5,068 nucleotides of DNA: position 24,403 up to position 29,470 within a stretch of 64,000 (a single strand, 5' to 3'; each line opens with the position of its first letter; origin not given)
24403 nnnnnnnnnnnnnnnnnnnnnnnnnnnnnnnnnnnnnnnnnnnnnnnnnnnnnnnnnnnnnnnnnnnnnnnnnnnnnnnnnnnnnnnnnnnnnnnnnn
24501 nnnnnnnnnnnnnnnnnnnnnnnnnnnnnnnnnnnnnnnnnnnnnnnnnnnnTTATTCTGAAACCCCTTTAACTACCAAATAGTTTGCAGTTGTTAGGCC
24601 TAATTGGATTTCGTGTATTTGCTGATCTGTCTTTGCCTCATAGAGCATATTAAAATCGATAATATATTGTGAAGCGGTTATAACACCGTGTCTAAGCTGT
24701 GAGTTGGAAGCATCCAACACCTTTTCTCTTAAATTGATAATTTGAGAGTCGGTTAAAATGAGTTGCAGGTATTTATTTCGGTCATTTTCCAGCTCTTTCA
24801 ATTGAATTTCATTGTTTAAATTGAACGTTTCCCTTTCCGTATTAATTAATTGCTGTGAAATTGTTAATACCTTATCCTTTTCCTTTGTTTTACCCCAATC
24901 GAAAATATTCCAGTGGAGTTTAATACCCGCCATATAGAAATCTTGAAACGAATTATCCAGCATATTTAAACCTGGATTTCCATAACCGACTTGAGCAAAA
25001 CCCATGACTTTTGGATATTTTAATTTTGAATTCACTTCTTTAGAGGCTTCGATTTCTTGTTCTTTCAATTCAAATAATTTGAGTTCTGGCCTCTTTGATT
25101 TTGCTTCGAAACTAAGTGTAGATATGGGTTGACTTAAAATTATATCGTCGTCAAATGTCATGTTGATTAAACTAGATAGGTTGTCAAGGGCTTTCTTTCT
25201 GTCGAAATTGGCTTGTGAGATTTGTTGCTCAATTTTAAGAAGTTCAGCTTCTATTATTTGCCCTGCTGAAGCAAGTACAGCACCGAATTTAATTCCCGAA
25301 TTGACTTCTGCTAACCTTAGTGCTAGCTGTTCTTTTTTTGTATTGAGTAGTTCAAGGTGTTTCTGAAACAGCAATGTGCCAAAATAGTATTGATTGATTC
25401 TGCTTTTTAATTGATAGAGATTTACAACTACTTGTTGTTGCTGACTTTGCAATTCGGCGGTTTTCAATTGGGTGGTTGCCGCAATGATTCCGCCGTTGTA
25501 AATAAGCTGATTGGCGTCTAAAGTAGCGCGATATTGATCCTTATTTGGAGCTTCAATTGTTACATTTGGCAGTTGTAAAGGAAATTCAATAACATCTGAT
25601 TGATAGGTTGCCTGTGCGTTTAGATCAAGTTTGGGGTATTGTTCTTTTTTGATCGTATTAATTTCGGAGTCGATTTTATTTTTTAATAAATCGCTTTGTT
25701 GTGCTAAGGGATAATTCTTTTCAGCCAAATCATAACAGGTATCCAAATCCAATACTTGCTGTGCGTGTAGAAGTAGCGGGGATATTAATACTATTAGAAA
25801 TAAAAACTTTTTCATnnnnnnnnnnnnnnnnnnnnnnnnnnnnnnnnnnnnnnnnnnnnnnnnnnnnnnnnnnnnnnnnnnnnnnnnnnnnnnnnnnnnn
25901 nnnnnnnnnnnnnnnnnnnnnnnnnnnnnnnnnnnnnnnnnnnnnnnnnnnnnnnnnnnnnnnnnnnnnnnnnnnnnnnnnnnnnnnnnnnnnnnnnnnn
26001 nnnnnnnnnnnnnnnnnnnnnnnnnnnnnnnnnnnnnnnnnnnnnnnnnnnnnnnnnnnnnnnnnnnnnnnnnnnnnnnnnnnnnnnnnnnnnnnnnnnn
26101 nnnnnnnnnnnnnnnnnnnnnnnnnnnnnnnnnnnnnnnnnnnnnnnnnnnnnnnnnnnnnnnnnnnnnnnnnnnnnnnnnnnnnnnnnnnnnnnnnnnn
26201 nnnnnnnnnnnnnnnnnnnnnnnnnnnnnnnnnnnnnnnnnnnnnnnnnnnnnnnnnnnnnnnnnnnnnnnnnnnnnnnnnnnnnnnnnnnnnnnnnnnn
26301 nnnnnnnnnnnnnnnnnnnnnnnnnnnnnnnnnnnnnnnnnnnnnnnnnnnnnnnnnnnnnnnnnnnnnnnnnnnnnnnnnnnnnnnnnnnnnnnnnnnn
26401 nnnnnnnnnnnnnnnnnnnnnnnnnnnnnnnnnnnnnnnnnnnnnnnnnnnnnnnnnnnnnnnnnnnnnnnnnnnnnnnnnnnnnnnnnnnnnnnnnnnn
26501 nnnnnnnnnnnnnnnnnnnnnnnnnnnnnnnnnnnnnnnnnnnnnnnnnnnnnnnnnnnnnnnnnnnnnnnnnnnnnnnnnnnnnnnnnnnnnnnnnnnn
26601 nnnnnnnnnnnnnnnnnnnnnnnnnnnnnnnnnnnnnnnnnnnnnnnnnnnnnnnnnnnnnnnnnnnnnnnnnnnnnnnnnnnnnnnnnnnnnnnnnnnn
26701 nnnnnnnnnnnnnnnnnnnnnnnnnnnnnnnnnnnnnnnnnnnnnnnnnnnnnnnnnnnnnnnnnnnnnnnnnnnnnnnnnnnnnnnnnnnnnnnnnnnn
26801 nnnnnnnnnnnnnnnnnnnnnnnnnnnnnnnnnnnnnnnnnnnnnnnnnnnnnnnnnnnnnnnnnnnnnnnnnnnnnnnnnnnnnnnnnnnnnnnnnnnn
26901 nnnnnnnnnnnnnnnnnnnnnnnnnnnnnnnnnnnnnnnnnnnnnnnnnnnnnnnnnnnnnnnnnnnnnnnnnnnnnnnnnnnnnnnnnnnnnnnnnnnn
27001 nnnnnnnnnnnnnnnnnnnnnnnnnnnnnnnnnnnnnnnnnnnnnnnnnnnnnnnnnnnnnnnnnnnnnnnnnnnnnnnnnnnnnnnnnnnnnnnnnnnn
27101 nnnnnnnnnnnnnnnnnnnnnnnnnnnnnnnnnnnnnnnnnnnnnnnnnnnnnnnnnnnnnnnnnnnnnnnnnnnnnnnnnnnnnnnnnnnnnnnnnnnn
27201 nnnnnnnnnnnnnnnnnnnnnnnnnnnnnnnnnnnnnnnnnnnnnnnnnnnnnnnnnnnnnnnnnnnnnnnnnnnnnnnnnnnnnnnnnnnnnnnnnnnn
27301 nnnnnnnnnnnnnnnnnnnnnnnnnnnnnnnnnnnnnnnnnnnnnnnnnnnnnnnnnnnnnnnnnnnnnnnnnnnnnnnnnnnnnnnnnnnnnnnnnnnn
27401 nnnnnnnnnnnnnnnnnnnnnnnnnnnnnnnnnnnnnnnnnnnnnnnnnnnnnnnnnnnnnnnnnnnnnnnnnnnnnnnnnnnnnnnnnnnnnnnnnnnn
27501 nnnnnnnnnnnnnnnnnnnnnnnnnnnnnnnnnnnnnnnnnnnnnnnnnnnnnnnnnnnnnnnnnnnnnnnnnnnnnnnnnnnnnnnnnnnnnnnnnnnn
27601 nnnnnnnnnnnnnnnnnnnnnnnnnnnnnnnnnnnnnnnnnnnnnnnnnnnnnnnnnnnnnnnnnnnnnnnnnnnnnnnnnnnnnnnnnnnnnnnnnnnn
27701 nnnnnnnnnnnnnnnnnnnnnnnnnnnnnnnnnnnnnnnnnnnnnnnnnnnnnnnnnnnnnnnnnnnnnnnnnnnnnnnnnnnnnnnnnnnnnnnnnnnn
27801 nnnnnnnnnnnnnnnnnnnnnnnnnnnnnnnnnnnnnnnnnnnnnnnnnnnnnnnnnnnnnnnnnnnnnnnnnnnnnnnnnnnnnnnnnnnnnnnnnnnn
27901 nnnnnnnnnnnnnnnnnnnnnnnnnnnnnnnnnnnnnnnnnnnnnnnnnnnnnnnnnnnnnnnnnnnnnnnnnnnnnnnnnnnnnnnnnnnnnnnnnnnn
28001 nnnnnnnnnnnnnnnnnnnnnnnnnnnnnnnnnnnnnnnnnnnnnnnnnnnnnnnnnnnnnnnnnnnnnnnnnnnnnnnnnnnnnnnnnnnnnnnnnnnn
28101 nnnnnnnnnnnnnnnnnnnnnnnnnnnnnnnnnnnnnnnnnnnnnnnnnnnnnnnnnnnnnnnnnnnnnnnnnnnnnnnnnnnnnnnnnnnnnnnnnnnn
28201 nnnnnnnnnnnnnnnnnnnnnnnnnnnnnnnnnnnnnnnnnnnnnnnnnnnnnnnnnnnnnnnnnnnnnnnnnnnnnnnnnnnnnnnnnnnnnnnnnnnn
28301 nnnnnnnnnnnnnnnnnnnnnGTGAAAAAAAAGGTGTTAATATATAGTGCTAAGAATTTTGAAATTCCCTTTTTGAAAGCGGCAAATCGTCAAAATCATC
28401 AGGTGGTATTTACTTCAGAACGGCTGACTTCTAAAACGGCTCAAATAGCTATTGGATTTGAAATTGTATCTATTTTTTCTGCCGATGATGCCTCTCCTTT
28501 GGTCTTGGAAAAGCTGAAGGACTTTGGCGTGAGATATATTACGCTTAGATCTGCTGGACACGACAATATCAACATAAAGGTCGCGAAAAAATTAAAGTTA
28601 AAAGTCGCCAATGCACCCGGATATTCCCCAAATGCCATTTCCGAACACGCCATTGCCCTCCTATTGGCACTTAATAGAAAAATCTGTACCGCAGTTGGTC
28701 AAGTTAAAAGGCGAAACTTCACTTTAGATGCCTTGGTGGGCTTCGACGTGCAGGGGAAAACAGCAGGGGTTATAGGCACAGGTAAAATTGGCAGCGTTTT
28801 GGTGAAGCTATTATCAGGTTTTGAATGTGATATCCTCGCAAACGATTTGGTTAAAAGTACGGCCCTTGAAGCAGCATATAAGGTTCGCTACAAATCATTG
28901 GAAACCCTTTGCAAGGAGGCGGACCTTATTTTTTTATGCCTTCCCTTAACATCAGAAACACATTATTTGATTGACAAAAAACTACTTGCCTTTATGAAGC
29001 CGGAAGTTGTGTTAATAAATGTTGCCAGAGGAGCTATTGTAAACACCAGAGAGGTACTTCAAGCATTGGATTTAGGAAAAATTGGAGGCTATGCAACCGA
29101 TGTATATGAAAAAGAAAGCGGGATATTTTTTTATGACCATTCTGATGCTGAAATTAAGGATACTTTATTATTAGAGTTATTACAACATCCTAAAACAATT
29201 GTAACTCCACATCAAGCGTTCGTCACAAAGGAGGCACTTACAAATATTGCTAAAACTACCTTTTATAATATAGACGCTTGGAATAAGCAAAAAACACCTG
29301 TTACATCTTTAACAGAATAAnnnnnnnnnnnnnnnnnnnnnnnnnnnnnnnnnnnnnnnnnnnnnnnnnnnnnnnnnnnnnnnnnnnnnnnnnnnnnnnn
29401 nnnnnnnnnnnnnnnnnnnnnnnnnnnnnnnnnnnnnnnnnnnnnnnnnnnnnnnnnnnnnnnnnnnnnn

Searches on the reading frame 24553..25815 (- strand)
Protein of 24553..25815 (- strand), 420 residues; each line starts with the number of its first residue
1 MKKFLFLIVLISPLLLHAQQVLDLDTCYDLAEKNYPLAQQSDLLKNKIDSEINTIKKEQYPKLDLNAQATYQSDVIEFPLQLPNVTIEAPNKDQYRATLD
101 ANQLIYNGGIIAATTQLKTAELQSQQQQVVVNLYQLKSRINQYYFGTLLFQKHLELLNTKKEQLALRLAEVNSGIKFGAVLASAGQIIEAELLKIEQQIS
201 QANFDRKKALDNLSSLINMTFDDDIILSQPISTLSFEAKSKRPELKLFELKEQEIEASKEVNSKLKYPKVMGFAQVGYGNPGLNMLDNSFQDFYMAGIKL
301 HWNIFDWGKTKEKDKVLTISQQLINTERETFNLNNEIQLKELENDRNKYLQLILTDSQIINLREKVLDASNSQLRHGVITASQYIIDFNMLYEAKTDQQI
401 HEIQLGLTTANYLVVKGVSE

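Call 10: find_encoding_contigs(protein=window:24553-25815:-, flank=10000, max_places=1)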
Protein window:24553-25815:- (420 aa): 1 contig read that carries it; 1 place shown.
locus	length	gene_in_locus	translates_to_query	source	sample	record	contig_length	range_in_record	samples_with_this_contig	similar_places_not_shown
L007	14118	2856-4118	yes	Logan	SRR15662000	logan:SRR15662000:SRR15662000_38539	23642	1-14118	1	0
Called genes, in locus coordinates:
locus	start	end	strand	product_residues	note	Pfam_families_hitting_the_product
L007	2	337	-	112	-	?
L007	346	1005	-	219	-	-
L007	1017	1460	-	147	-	-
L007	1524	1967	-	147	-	PF00011:HSP20, PF17886:ArsA_HSP20 (weak)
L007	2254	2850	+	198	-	PF00440:TetR_N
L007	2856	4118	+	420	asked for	PF02321:OEP (weak)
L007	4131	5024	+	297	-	PF25917:BSH_RND (weak), PF25990:Beta-barrel_YknX (weak)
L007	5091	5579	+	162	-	-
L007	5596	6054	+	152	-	PF02566:OsmC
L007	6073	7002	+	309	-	PF00005:ABC_tran, PF13304:AAA_21 (weak)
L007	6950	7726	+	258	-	PF00005:ABC_tran, PF13304:AAA_21 (weak)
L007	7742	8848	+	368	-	PF12679:ABC2_membrane_2, PF12698:ABC2_membrane_3, PF01061:ABC2_membrane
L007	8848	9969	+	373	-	PF12679:ABC2_membrane_2, PF12698:ABC2_membrane_3, PF01061:ABC2_membrane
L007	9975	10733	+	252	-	PF18306:LDcluster4, PF03641:Lysine_decarbox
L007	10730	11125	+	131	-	-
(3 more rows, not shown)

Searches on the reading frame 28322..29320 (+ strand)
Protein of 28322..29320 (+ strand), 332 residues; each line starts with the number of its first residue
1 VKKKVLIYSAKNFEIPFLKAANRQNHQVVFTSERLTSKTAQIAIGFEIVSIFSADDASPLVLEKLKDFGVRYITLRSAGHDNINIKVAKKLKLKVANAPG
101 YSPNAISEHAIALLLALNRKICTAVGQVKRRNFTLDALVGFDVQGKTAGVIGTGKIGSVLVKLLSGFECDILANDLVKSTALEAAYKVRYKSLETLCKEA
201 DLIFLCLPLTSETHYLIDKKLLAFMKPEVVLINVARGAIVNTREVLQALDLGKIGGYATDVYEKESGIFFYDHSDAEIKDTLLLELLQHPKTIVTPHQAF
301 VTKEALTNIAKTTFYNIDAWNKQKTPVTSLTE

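Call 13: search_protein_families(library=pfam, proteins=[window:28322-29320:+], max_evalue=0.001)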
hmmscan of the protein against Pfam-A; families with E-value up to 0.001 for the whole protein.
window:28322-29320:+ (332 aa): 5 families
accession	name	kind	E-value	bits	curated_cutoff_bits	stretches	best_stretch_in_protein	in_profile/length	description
PF02826.25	2-Hacid_dh_C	-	5.6e-47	159.8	25.1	1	111-299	1-178/178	D-isomer specific 2-hydroxyacid dehydrogenase, NAD binding domain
PF00389.36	2-Hacid_dh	-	6.2e-25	87.9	24.6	1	5-326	1-129/134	D-isomer specific 2-hydroxyacid dehydrogenase, catalytic domain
PF03446.21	NAD_binding_2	-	9.1e-07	29.5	21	1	149-249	3-107/161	NAD binding domain of 6-phosphogluconate dehydrogenase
PF03807.23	F420_oxidored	-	4.2e-05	24.5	21.6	1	149-210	3-70/94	NADP oxidoreductase coenzyme F420-dependent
PF01488.26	Shikimate_DH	-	0.00071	20.1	24.3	0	142-225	9-98/138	Shikimate / quinate 5-dehydrogenase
